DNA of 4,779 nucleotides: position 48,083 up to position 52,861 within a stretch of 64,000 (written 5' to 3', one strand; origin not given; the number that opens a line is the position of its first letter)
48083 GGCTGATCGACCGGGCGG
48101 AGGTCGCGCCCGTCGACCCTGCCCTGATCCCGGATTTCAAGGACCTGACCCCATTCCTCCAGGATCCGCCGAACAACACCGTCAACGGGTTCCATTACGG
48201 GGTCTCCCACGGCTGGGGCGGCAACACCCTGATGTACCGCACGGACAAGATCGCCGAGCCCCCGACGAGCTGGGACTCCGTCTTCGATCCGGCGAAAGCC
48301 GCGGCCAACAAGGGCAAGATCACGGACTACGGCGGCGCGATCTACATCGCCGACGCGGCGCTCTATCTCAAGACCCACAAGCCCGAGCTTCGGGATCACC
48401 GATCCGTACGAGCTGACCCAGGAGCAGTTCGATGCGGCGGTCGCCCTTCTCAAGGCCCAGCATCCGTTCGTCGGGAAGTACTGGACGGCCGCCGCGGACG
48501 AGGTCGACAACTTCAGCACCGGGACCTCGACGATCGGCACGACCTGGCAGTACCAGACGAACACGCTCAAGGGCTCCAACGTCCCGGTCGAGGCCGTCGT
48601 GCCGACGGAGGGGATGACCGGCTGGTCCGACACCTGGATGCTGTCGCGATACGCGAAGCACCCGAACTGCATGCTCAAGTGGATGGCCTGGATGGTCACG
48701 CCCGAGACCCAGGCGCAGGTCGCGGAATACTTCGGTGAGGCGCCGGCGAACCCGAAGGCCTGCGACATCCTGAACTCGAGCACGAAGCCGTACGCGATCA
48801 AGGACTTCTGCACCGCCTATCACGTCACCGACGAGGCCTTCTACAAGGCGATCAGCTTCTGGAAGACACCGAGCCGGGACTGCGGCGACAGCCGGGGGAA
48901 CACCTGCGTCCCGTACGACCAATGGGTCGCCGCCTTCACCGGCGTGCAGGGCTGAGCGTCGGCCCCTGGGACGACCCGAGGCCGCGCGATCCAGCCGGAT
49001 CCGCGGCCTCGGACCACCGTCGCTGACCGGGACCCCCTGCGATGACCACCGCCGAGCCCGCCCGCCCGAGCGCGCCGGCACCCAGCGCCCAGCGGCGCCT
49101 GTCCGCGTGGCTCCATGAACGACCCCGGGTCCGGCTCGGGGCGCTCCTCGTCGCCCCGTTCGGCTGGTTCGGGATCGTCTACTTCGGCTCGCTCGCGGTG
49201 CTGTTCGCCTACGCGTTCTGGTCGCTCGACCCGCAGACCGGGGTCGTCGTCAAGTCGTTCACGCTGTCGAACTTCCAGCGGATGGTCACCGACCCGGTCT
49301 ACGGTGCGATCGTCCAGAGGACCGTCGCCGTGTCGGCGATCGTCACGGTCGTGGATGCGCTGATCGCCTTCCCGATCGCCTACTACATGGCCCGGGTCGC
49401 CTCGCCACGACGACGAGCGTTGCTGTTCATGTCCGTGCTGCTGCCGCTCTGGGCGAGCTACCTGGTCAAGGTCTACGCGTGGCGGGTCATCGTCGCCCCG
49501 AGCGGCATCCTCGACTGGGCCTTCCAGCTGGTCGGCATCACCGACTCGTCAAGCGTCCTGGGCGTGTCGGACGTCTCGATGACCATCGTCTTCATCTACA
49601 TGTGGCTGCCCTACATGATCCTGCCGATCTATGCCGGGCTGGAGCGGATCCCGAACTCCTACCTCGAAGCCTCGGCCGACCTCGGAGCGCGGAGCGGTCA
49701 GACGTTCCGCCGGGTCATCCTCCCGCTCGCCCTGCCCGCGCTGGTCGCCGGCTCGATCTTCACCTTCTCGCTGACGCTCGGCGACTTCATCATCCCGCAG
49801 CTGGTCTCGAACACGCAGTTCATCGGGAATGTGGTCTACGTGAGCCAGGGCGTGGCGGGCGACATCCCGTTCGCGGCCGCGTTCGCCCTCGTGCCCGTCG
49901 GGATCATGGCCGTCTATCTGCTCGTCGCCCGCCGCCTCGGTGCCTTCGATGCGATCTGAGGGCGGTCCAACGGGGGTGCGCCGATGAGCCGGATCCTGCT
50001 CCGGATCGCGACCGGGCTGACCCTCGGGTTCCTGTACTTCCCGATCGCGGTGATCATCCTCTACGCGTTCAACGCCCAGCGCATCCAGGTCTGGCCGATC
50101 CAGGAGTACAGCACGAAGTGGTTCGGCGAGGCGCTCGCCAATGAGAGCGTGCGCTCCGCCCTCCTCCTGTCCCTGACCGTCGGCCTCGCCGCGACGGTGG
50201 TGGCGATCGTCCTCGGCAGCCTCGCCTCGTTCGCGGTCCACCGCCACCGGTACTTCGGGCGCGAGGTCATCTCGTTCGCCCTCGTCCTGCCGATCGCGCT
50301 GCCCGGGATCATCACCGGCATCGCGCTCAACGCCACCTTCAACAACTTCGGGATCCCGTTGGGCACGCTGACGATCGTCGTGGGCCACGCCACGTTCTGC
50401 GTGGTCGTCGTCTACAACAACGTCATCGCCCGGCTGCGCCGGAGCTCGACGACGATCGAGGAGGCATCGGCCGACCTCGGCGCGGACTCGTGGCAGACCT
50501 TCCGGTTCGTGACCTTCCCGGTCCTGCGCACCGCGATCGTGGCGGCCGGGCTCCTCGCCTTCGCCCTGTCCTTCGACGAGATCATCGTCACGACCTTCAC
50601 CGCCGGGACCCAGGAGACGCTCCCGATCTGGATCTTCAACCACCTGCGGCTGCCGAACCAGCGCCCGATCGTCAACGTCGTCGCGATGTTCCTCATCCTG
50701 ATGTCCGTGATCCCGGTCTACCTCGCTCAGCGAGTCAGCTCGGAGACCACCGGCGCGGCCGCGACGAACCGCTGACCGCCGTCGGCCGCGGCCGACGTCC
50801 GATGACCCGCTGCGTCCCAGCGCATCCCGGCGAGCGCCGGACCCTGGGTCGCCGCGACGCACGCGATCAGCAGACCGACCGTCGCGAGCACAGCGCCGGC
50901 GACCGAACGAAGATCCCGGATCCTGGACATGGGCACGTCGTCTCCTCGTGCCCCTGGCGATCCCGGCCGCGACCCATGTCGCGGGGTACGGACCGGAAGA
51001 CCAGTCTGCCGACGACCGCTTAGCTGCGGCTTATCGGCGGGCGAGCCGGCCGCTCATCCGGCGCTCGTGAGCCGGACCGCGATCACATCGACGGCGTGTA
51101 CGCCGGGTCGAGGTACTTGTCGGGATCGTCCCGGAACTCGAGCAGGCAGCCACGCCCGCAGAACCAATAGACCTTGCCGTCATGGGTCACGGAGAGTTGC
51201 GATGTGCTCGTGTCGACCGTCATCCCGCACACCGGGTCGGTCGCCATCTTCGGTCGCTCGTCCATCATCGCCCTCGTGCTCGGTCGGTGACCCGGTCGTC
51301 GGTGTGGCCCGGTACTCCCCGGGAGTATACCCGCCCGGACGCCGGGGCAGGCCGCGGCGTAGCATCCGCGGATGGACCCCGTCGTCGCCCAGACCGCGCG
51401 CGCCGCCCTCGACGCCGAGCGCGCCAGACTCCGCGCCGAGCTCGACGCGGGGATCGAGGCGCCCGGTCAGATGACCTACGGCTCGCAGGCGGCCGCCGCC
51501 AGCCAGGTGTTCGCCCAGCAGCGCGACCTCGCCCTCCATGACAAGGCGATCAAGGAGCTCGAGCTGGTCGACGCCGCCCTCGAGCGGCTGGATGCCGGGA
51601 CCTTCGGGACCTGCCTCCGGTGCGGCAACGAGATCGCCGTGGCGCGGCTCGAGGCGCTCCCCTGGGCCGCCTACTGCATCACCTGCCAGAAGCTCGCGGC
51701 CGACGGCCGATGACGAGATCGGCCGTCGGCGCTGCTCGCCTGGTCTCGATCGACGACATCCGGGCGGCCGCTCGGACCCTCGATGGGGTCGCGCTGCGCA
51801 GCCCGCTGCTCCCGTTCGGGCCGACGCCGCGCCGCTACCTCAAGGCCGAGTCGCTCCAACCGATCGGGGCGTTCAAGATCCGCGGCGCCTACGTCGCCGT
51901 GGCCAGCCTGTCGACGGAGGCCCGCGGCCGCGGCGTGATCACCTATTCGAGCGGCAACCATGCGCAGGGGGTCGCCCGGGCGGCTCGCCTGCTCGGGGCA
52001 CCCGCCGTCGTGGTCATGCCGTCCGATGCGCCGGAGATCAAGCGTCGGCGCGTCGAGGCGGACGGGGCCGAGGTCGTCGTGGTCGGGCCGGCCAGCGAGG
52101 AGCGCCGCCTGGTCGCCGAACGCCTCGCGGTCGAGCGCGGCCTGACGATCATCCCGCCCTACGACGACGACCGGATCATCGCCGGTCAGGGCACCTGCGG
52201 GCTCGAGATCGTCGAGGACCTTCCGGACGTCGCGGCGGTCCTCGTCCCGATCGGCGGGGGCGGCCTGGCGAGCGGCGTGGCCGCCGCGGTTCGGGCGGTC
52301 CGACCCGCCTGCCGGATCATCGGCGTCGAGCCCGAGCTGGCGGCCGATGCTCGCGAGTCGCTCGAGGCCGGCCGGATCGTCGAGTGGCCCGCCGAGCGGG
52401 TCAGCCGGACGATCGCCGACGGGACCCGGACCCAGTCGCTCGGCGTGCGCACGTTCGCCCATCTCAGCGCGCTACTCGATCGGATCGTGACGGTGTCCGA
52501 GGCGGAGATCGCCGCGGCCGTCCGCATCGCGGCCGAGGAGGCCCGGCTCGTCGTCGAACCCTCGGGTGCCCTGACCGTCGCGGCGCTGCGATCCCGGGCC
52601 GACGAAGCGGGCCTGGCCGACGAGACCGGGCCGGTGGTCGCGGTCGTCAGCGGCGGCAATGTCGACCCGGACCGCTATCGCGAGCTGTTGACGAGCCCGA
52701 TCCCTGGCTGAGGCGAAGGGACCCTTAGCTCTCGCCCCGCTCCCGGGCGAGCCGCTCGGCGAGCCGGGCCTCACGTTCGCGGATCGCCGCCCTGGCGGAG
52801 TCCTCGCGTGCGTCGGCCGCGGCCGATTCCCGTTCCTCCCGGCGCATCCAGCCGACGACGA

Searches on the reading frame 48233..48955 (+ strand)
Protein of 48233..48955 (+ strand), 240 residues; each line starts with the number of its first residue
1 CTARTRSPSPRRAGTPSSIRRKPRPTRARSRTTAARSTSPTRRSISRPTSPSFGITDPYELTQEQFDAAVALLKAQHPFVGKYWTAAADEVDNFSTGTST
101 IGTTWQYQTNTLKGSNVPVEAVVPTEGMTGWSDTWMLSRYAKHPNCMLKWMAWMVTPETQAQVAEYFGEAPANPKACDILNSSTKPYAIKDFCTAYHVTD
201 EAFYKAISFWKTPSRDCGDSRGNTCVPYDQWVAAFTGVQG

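Call 43: search_protein_families(library=pfam, proteins=[window:48233-48955:+], max_evalue=0.0001)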
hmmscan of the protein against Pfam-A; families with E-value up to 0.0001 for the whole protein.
window:48233-48955:+ (240 aa): 3 families
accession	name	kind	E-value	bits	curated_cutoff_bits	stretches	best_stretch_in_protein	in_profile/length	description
PF13416.11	SBP_bac_8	-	4.5e-11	43.5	27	1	62-177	151-266/279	Bacterial extracellular solute-binding protein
PF13343.11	SBP_bac_6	-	1.7e-06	28.1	24.6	1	66-175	119-222/245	Bacterial extracellular solute-binding protein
PF01547.30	SBP_bac_1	-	3e-06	27.9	26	1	67-161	198-307/307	Bacterial extracellular solute-binding protein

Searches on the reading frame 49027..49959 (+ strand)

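Call 44: search_protein_families(library=pfam, proteins=[window:49027-49959:+], max_evalue=0.0001)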
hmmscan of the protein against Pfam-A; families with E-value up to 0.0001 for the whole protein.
window:49027-49959:+ (310 aa): 1 family
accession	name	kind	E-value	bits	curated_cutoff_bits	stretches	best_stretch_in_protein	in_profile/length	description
PF00528.27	BPD_transp_1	-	1.3e-14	54.8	26.4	1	115-303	2-173/184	Binding-protein-dependent transport system inner membrane component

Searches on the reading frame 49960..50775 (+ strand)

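Call 44: search_protein_families(library=pfam, proteins=[window:49960-50775:+], max_evalue=0.0001)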
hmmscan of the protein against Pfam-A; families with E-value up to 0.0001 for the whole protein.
window:49960-50775:+ (271 aa): 1 family
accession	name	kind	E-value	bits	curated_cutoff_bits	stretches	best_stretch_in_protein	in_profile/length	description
PF00528.27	BPD_transp_1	-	3.1e-08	34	26.4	1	82-257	1-176/184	Binding-protein-dependent transport system inner membrane component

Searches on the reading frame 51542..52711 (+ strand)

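Call 44: search_protein_families(library=pfam, proteins=[window:51542-52711:+], max_evalue=0.0001)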
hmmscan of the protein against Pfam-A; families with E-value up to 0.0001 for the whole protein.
window:51542-52711:+ (389 aa): 1 family
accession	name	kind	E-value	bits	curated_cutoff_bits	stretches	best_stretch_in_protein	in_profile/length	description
PF00291.31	PALP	-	4.3e-76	256.5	35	1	98-371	24-295/295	Pyridoxal-phosphate dependent enzyme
